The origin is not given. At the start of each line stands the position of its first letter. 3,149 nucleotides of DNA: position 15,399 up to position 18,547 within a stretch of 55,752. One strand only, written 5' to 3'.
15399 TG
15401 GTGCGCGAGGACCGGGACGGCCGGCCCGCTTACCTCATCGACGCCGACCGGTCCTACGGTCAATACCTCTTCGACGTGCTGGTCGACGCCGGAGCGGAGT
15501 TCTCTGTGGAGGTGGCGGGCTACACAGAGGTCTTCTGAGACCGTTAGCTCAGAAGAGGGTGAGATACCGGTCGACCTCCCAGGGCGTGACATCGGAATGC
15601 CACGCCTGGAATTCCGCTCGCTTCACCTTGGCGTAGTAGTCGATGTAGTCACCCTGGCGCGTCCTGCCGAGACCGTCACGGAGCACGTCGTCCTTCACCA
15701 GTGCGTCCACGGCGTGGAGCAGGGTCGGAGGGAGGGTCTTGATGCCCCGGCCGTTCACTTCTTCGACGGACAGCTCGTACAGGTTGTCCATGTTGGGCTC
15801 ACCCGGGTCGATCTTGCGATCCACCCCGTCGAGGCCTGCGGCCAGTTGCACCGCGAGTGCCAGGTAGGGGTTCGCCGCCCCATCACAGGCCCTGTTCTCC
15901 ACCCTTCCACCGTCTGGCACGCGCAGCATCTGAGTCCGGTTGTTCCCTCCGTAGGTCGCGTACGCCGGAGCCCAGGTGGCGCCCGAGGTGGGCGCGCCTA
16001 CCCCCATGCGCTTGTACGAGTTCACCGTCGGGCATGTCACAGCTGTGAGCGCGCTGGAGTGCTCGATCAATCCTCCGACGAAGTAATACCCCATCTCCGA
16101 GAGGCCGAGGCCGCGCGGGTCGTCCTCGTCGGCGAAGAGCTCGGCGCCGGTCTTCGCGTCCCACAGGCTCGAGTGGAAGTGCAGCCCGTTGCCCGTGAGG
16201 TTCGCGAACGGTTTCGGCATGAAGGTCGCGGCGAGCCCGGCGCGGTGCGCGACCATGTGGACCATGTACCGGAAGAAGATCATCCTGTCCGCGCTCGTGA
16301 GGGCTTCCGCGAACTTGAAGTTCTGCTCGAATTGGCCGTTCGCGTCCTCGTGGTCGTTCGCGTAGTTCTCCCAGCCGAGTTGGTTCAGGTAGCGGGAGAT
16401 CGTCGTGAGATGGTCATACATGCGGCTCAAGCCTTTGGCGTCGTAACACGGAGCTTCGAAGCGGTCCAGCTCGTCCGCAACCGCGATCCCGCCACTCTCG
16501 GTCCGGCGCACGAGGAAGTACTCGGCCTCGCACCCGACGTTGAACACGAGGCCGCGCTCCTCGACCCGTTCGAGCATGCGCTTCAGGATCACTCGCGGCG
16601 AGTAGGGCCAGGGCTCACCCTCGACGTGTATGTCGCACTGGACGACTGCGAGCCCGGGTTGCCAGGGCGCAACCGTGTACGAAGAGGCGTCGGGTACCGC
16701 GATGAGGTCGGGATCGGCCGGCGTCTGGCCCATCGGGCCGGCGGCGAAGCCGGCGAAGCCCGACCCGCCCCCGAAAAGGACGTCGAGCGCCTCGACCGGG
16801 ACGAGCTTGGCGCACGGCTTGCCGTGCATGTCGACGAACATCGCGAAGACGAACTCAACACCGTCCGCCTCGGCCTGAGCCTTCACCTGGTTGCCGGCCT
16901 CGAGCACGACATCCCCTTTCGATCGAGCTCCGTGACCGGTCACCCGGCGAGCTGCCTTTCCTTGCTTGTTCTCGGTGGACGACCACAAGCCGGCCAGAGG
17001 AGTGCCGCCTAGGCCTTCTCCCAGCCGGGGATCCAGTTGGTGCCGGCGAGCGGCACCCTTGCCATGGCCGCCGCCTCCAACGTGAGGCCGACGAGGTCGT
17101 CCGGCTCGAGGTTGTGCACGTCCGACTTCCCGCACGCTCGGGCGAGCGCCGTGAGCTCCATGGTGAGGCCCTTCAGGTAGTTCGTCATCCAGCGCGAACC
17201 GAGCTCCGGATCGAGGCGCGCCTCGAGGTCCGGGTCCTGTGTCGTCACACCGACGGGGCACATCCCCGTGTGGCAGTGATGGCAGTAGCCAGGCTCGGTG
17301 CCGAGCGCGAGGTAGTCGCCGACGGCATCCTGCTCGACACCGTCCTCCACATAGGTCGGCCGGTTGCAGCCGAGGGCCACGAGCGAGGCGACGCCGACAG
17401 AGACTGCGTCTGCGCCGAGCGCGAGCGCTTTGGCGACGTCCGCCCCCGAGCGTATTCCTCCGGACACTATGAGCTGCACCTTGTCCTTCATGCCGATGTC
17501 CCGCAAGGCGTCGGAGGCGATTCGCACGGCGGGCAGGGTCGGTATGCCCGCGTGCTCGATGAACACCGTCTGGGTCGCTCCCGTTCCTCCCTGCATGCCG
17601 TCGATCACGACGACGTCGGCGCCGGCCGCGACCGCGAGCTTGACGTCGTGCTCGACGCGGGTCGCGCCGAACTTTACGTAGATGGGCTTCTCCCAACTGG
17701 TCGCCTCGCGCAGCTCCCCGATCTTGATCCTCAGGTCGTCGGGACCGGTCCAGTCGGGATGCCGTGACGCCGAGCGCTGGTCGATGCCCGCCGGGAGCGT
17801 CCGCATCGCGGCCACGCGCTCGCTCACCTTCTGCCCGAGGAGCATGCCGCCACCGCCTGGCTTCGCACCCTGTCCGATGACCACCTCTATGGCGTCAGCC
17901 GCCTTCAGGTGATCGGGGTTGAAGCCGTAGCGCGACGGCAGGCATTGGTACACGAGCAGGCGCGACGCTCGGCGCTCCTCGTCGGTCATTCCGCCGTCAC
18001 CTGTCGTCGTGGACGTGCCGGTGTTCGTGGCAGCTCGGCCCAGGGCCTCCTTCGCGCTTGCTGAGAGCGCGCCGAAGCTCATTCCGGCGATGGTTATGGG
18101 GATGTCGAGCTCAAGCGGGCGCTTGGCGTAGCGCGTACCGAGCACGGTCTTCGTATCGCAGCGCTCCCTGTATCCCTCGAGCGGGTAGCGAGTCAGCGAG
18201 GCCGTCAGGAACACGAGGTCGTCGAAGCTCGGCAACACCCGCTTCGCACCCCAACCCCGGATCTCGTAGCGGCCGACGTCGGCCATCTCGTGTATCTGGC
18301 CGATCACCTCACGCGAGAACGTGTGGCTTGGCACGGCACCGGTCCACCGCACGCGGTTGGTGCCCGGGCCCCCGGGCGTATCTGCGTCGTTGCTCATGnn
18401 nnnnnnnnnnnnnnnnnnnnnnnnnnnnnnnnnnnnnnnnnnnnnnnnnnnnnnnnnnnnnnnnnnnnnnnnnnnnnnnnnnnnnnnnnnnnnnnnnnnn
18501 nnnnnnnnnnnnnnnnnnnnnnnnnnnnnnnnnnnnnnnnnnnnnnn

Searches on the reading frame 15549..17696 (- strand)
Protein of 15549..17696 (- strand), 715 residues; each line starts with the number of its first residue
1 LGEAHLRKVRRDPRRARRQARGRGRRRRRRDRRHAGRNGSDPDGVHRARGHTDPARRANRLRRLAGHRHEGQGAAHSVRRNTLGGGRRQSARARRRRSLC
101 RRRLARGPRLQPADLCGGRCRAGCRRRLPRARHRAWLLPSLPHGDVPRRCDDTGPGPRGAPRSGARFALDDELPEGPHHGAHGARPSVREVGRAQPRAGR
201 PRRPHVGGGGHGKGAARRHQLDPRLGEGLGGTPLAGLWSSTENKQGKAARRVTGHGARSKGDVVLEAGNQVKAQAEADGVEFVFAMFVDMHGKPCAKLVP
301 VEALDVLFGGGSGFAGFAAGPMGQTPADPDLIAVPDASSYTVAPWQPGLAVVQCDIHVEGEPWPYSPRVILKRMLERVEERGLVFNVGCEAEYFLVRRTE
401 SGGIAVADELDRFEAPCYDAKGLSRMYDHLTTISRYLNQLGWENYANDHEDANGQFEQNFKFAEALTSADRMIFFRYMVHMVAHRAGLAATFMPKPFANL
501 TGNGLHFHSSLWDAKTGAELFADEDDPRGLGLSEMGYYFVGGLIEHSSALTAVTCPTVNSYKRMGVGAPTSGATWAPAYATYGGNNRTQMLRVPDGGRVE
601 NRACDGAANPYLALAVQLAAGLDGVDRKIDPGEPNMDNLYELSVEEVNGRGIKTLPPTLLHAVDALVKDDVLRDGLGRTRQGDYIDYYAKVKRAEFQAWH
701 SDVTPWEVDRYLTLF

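Call 8: search_protein_families(library=pfam, proteins=[window:15549-17696:-])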
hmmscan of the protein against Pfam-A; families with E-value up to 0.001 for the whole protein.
window:15549-17696:- (715 aa): 2 families
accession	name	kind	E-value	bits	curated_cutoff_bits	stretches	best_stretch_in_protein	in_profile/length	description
PF00120.29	Gln-synt_C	-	5.8e-98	328.6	24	1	365-711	2-344/344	Glutamine synthetase, catalytic domain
PF03951.24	Gln-synt_N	-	0.0003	20.8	33.4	1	280-357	2-80/82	Glutamine synthetase, beta-Grasp domain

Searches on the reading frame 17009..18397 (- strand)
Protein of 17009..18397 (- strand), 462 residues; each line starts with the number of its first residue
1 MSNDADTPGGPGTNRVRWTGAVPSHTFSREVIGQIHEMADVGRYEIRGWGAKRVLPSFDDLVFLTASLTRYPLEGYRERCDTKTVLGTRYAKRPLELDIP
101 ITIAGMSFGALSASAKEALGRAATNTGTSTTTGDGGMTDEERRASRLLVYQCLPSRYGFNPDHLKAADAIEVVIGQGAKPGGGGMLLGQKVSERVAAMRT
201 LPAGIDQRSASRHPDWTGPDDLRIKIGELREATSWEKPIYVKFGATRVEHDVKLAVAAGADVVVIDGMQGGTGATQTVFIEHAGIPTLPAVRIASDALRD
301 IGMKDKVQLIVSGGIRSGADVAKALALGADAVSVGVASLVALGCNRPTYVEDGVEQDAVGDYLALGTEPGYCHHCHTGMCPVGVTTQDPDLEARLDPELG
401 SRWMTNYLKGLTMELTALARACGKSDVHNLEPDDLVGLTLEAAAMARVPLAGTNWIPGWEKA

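Call 6: search_protein_families(library=pfam, proteins=[window:17009-18397:-])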
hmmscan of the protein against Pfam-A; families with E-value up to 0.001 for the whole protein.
window:17009-18397:- (462 aa): 5 families
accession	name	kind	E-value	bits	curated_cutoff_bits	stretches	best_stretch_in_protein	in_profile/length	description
PF01645.23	Glu_synthase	-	5.2e-96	322.5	20.4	2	88-346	56-315/369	Conserved region in glutamate synthase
PF01070.24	FMN_dh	-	1.3e-14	54.4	24.9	1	228-345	212-312/350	FMN-dependent dehydrogenase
PF03060.21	NMO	-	1.6e-08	34.8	28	1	245-352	143-239/331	Nitronate monooxygenase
PF00478.31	IMPDH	-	1.7e-06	27.8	25.6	1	250-336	157-237/345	IMP dehydrogenase / GMP reductase domain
PF00977.27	His_biosynth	-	0.00082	19.3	23.6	0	296-338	63-105/228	Histidine biosynthesis protein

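Call 54: search_protein_families(library=ncbifam, proteins=[window:17009-18397:-], max_evalue=0.00001)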
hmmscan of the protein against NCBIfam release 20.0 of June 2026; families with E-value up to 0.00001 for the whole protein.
window:17009-18397:- (462 aa): 6 families
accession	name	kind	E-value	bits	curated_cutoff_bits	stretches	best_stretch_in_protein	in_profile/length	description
NF008730.0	PRK11750.1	equivalog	2.4e-40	137.8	1047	1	104-345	864-1106/1490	glutamate synthase large subunit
TIGR03966.1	actino_HemFlav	equivalog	6.7e-11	41.5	470.85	1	233-352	244-348/385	pre-mycofactocin synthase MftD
TIGR02151.1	IPP_isom_2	equivalog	2e-09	36.8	281.3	1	279-340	238-293/338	type 2 isopentenyl-diphosphate Delta-isomerase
NF008398.0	PRK11197.1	subfamily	5.2e-08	32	376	1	234-345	243-339/381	L-lactate dehydrogenase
TIGR01302.1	IMP_dehydrog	equivalog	4.3e-07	29.1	481.5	1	249-335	276-356/450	IMP dehydrogenase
NF033901.1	L_lactate_LldD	exception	1.1e-06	28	550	1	235-346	244-340/377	FMN-dependent L-lactate dehydrogenase LldD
